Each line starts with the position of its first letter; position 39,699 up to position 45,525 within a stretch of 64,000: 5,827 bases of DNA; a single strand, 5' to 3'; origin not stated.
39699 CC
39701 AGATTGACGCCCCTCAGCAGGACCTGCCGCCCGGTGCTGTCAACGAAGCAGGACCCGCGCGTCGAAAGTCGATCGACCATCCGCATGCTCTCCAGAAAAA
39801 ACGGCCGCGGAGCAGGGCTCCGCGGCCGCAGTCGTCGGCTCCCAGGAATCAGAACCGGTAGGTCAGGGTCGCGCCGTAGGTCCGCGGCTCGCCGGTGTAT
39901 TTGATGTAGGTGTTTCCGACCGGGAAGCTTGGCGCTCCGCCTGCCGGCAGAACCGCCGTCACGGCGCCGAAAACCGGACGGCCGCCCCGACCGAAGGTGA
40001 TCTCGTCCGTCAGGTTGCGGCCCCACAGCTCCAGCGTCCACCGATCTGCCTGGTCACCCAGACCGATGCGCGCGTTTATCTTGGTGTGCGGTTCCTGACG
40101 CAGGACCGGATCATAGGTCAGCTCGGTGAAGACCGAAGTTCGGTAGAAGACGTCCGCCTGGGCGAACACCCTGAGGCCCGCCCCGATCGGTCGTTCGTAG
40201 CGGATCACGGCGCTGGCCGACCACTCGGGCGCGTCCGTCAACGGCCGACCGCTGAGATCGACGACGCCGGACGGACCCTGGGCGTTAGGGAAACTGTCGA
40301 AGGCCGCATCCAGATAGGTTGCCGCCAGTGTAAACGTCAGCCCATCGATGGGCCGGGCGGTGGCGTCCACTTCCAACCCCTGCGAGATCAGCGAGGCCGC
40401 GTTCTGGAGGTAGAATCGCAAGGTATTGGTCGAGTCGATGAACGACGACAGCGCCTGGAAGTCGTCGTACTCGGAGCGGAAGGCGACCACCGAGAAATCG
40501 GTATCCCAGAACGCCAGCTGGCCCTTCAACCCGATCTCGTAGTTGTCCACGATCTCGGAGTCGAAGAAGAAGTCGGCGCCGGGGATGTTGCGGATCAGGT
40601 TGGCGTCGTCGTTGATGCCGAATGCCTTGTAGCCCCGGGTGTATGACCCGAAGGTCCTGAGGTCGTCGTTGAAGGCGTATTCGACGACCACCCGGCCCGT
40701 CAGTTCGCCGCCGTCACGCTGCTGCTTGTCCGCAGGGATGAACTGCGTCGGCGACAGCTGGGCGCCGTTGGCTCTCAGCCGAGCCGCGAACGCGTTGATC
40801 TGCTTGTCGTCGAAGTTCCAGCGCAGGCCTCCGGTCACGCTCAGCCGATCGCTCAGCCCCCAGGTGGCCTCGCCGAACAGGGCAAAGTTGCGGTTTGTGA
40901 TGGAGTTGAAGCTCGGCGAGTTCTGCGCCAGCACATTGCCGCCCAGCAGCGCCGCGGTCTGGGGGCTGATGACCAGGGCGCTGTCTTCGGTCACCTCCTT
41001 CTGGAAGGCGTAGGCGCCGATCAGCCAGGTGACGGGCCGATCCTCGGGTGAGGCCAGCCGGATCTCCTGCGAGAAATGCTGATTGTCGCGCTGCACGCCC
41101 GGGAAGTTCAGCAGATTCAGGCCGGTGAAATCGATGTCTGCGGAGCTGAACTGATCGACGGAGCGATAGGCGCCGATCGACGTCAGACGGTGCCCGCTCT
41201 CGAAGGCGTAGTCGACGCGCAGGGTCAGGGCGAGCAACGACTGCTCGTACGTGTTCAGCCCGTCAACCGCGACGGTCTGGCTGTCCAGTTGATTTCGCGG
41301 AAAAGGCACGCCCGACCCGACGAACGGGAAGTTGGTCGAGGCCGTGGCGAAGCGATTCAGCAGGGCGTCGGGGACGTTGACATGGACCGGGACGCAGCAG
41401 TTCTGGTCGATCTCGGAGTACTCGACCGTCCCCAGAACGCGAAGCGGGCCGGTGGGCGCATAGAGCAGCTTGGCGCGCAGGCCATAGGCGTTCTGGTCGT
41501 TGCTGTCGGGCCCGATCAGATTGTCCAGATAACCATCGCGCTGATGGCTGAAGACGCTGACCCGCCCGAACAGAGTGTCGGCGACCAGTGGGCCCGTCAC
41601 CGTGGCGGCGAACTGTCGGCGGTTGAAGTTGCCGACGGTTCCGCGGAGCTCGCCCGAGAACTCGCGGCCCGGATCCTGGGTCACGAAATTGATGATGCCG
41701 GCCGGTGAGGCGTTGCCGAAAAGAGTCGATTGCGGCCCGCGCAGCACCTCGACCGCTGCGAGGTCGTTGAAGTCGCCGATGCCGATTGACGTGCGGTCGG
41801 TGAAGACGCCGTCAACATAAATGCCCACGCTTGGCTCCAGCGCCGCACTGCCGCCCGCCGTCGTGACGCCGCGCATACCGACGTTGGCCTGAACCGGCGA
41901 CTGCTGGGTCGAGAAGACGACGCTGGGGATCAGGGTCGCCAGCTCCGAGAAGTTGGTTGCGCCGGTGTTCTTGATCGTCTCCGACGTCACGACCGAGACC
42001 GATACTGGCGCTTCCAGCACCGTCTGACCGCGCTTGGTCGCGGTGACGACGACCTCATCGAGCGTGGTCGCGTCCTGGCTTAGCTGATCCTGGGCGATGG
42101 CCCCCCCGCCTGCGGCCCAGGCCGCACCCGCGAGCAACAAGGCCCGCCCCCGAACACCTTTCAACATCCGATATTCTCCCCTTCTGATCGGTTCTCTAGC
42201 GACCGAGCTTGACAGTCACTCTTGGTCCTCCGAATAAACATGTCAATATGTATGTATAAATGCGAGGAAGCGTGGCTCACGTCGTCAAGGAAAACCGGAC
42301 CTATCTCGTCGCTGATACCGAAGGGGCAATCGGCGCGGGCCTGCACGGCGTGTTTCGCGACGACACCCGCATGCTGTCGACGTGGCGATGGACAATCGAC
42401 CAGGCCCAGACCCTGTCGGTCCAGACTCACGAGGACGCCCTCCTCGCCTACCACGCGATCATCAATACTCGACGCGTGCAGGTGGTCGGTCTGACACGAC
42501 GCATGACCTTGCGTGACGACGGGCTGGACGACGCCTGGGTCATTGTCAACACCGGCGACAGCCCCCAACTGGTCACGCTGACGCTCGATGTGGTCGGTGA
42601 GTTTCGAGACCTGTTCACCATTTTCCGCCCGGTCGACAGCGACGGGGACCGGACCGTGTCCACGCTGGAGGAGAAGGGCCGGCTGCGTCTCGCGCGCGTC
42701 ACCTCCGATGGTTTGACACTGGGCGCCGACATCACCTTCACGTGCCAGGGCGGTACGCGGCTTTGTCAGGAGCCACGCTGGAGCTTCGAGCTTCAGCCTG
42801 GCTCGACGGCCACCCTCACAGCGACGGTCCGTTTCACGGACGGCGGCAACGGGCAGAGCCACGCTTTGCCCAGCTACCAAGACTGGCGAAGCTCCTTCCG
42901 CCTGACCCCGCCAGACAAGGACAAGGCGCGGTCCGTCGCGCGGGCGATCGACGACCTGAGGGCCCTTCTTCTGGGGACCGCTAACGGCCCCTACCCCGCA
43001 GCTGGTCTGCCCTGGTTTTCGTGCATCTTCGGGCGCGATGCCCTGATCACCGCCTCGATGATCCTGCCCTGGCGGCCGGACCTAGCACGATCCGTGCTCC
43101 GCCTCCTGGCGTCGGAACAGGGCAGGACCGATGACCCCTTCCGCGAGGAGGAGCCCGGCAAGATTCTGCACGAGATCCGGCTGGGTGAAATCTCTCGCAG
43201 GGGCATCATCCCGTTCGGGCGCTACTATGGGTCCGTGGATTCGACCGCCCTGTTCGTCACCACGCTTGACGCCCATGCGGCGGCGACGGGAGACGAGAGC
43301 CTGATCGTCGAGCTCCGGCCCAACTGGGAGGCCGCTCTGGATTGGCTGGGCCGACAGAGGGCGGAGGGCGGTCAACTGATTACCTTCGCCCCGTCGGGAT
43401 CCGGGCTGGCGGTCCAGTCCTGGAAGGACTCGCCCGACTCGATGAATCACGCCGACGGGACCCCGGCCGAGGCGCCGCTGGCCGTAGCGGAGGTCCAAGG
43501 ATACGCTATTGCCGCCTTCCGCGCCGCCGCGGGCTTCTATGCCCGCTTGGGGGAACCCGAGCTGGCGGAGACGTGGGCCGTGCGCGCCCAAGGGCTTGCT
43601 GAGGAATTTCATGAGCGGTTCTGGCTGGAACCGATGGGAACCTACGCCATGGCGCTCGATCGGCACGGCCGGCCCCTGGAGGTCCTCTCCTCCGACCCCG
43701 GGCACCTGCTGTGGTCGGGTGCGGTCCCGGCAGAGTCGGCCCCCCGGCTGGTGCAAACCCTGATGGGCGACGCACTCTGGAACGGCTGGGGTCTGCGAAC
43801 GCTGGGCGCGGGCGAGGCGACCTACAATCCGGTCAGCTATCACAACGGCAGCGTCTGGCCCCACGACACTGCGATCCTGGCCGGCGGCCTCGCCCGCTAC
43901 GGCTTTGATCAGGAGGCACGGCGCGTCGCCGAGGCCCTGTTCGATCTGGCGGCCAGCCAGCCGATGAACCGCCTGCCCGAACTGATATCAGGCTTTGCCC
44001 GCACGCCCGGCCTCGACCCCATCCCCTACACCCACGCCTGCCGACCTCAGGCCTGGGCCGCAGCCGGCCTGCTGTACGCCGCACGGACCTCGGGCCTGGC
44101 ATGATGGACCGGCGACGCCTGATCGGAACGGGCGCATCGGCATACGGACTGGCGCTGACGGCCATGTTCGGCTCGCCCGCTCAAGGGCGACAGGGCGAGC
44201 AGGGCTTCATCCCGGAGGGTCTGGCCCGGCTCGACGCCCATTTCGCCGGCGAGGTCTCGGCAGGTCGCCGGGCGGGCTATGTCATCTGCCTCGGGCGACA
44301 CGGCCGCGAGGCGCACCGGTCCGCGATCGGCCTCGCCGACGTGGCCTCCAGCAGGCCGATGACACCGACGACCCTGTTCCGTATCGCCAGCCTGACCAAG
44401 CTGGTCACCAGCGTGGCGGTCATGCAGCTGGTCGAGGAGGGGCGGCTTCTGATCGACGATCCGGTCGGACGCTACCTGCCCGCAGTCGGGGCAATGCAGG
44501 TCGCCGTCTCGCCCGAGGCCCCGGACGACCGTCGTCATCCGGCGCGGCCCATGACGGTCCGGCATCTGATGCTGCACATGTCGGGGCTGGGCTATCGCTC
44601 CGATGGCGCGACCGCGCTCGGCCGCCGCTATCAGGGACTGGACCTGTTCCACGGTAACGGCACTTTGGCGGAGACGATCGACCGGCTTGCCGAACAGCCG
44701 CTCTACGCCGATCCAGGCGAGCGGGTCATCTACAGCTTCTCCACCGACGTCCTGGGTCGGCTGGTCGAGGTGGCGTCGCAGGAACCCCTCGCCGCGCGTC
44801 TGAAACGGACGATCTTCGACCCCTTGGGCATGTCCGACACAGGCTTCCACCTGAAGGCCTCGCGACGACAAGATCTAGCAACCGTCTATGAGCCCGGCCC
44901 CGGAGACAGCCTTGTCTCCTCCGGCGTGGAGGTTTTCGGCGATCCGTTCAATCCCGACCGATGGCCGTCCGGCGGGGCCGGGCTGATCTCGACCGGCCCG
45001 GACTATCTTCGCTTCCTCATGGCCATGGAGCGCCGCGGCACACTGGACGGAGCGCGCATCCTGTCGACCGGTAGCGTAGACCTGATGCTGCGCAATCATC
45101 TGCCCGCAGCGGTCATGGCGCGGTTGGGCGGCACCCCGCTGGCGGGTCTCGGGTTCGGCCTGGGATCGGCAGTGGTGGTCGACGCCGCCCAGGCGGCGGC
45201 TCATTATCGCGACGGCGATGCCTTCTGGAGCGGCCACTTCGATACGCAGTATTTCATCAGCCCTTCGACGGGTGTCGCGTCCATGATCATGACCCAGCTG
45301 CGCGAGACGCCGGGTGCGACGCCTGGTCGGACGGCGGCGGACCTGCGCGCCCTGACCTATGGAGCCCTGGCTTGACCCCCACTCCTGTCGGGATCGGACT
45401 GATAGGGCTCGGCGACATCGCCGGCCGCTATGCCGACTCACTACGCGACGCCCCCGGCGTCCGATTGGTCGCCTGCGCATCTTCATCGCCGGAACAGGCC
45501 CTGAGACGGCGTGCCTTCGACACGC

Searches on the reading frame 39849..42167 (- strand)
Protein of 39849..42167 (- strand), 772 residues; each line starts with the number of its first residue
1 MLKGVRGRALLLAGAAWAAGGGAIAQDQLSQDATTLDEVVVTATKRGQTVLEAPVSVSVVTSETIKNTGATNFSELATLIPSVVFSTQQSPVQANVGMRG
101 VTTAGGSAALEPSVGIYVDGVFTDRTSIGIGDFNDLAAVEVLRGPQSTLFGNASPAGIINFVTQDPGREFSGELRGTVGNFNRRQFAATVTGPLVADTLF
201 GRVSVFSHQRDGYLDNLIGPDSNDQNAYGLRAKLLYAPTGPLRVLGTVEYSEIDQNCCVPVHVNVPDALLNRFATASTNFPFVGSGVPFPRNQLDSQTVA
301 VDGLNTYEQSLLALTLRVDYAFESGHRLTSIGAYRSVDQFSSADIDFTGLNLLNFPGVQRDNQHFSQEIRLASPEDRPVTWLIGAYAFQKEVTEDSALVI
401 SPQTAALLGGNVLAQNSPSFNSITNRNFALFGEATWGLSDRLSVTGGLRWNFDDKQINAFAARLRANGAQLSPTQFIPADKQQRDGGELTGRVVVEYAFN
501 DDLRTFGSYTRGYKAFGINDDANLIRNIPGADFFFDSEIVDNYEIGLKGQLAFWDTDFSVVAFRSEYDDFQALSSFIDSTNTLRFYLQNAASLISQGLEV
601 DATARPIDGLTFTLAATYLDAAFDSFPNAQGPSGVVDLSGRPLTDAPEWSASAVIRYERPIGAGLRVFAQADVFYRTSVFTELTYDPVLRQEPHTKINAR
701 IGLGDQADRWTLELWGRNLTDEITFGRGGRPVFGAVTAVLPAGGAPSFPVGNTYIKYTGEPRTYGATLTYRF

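Call 9: search_protein_families(library=pfam, proteins=[window:39849-42167:-], max_evalue=0.001)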
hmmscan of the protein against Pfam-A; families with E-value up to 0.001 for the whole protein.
window:39849-42167:- (772 aa): 3 families
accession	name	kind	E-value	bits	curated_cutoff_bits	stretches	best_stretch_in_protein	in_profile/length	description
PF00593.30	TonB_dep_Rec_b-barrel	-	2.8e-37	130.1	27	1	287-719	32-436/436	TonB dependent receptor-like, beta-barrel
PF07715.20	Plug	-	2.8e-18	66.8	23.9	1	51-158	3-107/107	TonB-dependent Receptor Plug Domain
PF25183.1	OMP_b-brl_4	-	0.00022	20.2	30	0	384-457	322-397/838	Outer membrane beta barrel domain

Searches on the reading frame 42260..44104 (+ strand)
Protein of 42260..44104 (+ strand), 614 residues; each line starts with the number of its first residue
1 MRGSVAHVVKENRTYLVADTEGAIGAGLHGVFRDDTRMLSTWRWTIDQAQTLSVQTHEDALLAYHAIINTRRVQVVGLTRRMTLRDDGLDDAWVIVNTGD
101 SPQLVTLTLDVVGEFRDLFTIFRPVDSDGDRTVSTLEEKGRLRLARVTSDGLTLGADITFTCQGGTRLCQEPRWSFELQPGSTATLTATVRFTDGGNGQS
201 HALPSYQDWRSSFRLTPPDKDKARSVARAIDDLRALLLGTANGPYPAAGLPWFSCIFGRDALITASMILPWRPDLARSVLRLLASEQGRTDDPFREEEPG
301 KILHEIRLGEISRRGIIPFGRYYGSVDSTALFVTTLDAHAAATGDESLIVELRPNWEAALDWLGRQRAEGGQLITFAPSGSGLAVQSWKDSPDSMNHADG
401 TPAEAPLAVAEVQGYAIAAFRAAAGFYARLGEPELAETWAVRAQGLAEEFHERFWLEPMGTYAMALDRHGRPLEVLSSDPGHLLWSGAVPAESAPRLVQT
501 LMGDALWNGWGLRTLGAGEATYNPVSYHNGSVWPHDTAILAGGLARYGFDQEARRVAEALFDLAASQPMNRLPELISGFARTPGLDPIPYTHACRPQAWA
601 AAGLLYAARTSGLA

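Call 9: search_protein_families(library=pfam, proteins=[window:42260-44104:+], max_evalue=0.001)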
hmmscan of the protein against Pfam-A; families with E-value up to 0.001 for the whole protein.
window:42260-44104:+ (614 aa): 3 families
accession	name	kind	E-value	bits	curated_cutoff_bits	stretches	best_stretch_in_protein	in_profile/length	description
PF14742.11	GDE_N_bis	-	2.3e-23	83.4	22.1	1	9-187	1-192/194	N-terminal domain of (some) glycogen debranching enzymes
PF22422.2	MGH1-like_GH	-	1.1e-13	52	27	1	334-566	72-330/356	Mannosylglycerate hydrolase MGH1-like glycoside hydrolase domain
PF06202.20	GDE_C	-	4.5e-09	36.2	21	1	313-605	61-366/367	Amylo-alpha-1,6-glucosidase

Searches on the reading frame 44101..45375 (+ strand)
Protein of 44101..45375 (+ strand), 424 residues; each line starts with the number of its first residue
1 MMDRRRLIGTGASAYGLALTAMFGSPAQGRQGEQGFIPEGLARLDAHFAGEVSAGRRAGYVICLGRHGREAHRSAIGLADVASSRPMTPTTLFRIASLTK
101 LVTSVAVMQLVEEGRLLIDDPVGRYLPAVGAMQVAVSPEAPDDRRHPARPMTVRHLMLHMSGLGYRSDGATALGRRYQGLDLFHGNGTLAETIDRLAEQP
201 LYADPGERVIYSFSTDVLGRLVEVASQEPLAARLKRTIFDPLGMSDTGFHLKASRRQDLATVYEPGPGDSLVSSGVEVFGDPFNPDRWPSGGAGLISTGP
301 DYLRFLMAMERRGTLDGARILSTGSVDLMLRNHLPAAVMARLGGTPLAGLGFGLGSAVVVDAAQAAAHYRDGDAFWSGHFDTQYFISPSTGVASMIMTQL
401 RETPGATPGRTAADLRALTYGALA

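Call 9: search_protein_families(library=pfam, proteins=[window:44101-45375:+], max_evalue=0.001)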
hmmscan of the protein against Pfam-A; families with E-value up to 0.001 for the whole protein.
window:44101-45375:+ (424 aa): 1 family
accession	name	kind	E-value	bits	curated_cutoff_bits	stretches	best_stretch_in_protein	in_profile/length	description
PF00144.29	Beta-lactamase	-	6.8e-61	206.7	27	1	44-414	1-324/329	Beta-lactamase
